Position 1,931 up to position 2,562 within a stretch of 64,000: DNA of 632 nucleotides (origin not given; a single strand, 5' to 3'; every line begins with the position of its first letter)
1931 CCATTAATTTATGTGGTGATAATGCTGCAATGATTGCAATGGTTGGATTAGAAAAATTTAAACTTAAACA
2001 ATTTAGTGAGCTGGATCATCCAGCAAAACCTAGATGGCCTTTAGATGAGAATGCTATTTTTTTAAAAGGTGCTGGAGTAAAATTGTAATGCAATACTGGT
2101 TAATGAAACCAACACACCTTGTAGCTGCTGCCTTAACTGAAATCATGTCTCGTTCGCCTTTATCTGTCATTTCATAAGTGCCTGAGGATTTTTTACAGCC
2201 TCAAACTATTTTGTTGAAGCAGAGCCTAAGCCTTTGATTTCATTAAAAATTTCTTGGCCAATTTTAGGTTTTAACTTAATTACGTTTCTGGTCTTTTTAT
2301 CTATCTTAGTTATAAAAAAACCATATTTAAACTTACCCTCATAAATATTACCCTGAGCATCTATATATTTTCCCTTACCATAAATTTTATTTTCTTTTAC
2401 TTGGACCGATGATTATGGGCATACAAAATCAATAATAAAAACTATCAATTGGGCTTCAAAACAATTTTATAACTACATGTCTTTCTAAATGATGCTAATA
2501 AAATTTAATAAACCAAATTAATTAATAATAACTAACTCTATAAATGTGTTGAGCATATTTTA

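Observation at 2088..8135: Integrative island that targets the start codon of the EVE gene and carries sialic-acid cargo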

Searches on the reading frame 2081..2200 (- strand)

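Call 8: search_protein_families(library=pfam, proteins=[window:2081-2200:-], max_evalue=10)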
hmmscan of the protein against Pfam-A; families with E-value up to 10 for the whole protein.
seq(40 aa): 1 family
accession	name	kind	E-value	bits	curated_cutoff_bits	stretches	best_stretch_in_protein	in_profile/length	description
PF19179.5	TTC3_DZIP3_dom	-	0.068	13.4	26.9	1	2-38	70-106/116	E3 ubiquitin-protein ligase TTC3/DZIP3 domain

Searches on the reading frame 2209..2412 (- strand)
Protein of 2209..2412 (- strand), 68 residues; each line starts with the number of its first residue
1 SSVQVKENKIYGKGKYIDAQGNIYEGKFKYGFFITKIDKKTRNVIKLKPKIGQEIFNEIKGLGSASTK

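Call 8: search_protein_families(library=pfam, proteins=[window:2209-2412:-], max_evalue=10)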
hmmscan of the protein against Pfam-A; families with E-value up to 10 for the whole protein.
seq(68 aa): 1 family
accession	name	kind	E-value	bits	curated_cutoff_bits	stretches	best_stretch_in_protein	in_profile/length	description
PF02493.26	MORN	-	0.35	11.3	22.5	1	6-22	6-22/23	MORN repeat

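Call 9: search_protein_families(library=phrogs, proteins=[window:2209-2412:-], max_evalue=1)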
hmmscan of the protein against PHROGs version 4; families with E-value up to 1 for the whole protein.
seq(68 aa): 2 families
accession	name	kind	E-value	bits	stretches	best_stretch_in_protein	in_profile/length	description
phrog_7324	-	unknown function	0.008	16.5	1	6-32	166-192/333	-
phrog_27790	-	unknown function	0.17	12.2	1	5-63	75-134/326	-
